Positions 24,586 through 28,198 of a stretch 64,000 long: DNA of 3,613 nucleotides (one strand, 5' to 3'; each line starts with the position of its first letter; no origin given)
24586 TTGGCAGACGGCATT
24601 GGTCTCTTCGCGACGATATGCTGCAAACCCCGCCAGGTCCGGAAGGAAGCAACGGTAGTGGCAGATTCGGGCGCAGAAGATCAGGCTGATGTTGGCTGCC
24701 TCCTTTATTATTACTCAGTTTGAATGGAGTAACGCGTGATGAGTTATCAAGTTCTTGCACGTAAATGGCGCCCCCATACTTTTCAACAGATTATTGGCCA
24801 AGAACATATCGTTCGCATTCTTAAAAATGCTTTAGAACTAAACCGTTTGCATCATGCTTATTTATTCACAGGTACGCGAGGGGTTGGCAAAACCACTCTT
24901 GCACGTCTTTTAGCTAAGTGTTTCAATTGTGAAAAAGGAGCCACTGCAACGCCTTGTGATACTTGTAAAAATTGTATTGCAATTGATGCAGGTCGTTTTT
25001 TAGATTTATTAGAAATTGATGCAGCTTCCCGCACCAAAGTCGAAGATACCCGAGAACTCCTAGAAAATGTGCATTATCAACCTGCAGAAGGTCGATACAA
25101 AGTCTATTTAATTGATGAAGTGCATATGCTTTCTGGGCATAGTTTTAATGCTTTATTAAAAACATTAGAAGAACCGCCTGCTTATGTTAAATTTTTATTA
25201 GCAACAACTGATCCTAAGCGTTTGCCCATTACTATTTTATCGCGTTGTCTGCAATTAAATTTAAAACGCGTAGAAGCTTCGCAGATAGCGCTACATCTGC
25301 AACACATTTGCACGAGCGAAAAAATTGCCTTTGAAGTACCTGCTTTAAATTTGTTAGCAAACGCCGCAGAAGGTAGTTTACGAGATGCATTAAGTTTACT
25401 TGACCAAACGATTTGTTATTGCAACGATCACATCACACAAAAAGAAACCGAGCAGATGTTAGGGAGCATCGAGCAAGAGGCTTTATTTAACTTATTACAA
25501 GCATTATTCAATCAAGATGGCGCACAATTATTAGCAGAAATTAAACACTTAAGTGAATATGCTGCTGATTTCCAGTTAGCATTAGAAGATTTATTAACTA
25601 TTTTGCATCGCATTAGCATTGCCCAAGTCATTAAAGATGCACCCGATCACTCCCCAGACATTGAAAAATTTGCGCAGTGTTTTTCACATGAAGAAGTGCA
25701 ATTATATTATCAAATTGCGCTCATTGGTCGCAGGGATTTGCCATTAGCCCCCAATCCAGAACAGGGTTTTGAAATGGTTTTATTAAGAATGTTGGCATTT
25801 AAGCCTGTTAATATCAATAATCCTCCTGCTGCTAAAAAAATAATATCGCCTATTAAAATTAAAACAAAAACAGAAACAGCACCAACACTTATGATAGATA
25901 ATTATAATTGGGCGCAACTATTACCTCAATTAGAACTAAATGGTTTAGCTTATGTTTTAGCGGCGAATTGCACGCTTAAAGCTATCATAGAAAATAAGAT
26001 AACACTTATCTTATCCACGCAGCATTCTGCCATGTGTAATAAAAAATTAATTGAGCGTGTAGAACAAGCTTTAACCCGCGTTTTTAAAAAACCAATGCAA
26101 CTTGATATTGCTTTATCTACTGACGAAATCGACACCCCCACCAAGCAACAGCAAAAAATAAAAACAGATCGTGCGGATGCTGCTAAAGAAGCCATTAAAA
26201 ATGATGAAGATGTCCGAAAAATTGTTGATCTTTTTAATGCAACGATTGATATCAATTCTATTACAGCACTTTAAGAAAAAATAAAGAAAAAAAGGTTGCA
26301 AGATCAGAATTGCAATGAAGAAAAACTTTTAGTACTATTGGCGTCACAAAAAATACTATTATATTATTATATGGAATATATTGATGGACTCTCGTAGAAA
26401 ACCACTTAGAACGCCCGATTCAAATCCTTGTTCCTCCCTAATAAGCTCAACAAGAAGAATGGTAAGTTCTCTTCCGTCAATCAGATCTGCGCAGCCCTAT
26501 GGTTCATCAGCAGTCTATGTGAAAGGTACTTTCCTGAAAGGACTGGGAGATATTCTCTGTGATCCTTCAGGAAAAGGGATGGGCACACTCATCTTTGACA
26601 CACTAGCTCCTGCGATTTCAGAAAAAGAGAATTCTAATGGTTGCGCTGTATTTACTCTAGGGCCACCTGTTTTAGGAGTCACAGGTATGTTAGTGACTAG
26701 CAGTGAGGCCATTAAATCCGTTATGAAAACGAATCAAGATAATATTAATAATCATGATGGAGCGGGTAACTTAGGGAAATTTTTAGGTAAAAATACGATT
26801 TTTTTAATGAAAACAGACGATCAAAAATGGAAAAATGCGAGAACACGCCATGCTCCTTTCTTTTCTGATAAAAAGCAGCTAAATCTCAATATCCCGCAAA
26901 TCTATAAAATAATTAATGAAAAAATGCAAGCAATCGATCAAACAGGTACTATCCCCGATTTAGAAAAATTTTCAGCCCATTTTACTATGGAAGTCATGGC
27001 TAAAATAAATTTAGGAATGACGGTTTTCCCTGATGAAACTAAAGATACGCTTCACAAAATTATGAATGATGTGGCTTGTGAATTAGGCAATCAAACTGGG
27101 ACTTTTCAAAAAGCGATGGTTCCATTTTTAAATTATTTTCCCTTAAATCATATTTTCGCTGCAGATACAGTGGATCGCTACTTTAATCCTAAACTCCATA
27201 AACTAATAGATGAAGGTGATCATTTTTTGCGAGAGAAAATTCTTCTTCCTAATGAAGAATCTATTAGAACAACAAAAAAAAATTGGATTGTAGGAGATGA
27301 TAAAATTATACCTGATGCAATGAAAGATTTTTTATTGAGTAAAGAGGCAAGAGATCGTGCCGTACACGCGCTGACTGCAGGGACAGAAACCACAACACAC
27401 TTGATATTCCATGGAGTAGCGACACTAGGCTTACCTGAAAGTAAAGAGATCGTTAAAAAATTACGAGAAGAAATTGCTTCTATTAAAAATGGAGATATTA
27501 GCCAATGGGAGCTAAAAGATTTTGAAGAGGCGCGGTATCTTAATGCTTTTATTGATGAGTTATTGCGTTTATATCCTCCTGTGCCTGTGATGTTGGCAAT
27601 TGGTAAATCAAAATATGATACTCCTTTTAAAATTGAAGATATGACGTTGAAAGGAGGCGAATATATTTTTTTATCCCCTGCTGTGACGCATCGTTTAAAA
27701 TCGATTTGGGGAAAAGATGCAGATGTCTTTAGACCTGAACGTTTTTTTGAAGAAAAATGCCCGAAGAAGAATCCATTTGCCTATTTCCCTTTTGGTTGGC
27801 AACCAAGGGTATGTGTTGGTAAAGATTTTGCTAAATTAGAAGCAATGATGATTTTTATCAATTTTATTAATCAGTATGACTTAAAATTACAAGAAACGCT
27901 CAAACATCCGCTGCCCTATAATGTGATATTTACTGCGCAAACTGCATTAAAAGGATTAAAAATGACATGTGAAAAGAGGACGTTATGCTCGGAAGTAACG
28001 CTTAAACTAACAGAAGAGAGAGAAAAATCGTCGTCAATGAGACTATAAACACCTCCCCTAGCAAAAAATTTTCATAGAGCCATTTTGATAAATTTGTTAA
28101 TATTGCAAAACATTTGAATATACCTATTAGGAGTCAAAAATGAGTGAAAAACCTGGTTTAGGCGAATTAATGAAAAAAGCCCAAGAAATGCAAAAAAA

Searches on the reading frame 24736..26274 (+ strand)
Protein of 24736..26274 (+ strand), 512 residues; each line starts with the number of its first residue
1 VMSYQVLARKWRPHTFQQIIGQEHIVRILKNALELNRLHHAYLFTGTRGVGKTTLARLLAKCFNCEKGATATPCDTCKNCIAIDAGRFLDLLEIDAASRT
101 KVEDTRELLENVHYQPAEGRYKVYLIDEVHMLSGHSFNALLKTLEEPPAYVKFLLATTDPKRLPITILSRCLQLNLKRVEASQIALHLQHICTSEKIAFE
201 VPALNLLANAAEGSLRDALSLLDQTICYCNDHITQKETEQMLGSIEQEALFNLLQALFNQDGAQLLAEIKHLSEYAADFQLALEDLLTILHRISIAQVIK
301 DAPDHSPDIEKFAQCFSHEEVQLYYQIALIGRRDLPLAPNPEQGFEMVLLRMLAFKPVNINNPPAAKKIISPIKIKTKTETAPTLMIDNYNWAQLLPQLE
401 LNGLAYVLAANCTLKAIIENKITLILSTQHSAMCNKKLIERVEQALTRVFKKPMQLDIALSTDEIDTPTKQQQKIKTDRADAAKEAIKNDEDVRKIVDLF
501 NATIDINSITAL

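Call 55: search_protein_families(library=ncbifam, proteins=[window:24736-26274:+], max_evalue=0.001)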
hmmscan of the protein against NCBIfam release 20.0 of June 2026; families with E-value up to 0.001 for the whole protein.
window:24736-26274:+ (512 aa): 79 families (the best 25 are shown)
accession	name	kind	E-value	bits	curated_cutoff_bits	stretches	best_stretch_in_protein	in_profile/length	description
NF005942.0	PRK07994.1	equivalog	2.1e-214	714.3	613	2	2-381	1-385/655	DNA polymerase III subunit gamma/tau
NF011511.0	PRK14949.1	equivalog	4.6e-172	574.8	1016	2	2-358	1-360/984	DNA polymerase III subunits gamma and tau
NF011519.0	PRK14958.1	equivalog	4.6e-168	560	912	1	2-509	1-502/509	DNA polymerase III subunits gamma and tau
NF008975.0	PRK12323.1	equivalog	6.1e-167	557.4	875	2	2-368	1-376/709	DNA polymerase III subunit gamma/tau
NF006429.0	PRK08691.1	equivalog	1.2e-162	543.1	969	2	2-362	1-365/709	DNA polymerase III subunits gamma and tau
NF005423.0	PRK07003.1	equivalog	4.5e-151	505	1260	1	2-362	1-365/831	DNA polymerase III subunit gamma/tau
NF011522.0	PRK14961.1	equivalog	5.6e-137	456.4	562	1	2-356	1-361/363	DNA polymerase III subunits gamma and tau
NF011521.0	PRK14960.1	equivalog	7.8e-133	444.3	1228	1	4-362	2-365/702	DNA polymerase III subunit gamma/tau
TIGR02397.1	dnaX_nterm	equivalog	1.1e-130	436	250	1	4-352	1-354/355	DNA polymerase III subunit gamma/tau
NF006585.0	PRK09111.1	equivalog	3.5e-129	432.2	604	1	3-354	26-389/616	DNA polymerase III subunit gamma/tau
NF004046.1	PRK05563.1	equivalog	1.3e-124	417.1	400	1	3-355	1-359/567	DNA polymerase III subunit gamma/tau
NF011526.0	PRK14965.1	equivalog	2.7e-123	412.8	670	1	2-358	1-364/578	DNA polymerase III subunits gamma and tau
NF011518.0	PRK14957.1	equivalog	5.2e-122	408.2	775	1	2-377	1-381/546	DNA polymerase III subunits gamma and tau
NF006280.0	PRK08451.1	equivalog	1.1e-110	371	572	1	5-291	2-286/535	DNA polymerase III subunit gamma/tau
NF011514.0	PRK14953.1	equivalog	4.1e-109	365.7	536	1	2-502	1-473/488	DNA polymerase III subunits gamma and tau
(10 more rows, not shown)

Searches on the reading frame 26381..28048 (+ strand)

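Call 55: search_protein_families(library=ncbifam, proteins=[window:26381-28048:+], max_evalue=0.001)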
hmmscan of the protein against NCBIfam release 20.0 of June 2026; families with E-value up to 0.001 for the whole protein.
window:26381-28048:+ (555 aa): 5 families
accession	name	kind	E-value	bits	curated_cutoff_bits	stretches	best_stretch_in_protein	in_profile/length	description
NF050147.1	aminopyruv_ApyO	equivalog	1.1e-14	54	525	1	327-505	237-399/444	RiPP biosynthesis cytochrome P450 ApyO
NF045812.1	PentlenOxigase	equivalog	5.2e-14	52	800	1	319-502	238-412/444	pentalenene oxygenase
NF051859.1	AlbFlvMonOxTrpSyn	equivalog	1e-10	40.8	700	1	317-502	254-430/457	bifunctional albaflavenone monooxygenase/terpene synthase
NF041177.1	Cyp119_Thmprot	equivalog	9.3e-09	34.5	680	1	375-500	232-341/368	cytochrome P450 Cyp119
NF053744.1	FAProxCypCBc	equivalog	7.3e-07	28.1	600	1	382-495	271-379/416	CYP152 family fatty-acid peroxygenase CypC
